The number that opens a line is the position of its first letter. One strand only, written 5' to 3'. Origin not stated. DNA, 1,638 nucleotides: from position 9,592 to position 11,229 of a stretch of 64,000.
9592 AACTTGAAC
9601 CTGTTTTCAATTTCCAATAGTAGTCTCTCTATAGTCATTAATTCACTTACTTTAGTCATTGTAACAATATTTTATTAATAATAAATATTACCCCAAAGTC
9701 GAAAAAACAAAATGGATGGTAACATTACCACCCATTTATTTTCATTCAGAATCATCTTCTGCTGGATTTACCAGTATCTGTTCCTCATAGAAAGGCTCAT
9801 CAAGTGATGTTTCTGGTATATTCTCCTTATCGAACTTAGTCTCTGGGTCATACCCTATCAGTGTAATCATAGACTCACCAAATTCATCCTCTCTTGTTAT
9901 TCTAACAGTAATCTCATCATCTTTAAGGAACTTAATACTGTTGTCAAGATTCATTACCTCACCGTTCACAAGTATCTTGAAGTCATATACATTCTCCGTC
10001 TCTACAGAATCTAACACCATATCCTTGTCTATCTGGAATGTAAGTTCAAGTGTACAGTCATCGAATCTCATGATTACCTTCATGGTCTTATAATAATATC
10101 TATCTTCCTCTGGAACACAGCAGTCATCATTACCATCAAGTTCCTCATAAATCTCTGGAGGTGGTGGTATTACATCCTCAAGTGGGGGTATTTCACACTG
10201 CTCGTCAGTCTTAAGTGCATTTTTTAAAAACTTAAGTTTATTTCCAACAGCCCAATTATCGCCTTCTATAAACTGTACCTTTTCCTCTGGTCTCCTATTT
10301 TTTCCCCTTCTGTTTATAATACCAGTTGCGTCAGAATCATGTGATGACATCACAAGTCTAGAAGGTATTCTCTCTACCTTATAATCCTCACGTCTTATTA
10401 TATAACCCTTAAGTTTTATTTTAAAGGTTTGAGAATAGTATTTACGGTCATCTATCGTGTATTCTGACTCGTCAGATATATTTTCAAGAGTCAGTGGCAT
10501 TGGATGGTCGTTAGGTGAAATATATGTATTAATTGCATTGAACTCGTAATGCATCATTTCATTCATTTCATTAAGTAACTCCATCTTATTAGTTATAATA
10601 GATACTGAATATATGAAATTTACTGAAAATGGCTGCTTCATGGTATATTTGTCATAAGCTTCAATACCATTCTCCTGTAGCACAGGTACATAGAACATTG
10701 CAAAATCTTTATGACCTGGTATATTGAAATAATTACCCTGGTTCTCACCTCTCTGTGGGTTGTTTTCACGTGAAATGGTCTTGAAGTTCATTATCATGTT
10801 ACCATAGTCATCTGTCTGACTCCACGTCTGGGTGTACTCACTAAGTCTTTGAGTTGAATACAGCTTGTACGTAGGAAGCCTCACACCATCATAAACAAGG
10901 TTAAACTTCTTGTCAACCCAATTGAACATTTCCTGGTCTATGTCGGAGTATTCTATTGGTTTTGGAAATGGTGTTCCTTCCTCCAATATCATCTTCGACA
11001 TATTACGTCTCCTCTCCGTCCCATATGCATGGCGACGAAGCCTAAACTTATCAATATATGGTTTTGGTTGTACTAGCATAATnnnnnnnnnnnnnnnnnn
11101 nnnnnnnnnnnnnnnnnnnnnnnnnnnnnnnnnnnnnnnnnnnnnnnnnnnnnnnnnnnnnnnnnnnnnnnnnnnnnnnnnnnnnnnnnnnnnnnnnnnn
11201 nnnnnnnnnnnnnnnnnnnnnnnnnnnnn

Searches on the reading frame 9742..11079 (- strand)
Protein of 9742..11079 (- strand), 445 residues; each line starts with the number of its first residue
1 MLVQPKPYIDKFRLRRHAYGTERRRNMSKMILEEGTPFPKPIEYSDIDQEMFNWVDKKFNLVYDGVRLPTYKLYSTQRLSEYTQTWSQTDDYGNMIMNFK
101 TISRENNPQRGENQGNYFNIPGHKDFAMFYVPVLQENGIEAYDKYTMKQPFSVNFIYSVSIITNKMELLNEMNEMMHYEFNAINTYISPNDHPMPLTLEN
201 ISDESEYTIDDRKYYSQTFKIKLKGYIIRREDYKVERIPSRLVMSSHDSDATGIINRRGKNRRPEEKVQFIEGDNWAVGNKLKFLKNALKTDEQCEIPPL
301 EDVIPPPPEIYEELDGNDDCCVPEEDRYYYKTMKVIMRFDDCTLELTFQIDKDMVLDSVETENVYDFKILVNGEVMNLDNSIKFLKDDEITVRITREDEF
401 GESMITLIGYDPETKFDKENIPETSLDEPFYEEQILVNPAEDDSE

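Call 16: search_protein_families(library=phrogs, proteins=[window:9742-11079:-], max_evalue=0.001)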
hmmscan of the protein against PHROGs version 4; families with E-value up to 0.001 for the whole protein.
window:9742-11079:- (445 aa): 0 families

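Call 17: search_protein_families(library=pfam, proteins=[window:9742-11079:-], max_evalue=0.001)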
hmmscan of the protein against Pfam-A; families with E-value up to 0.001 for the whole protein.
window:9742-11079:- (445 aa): 0 families
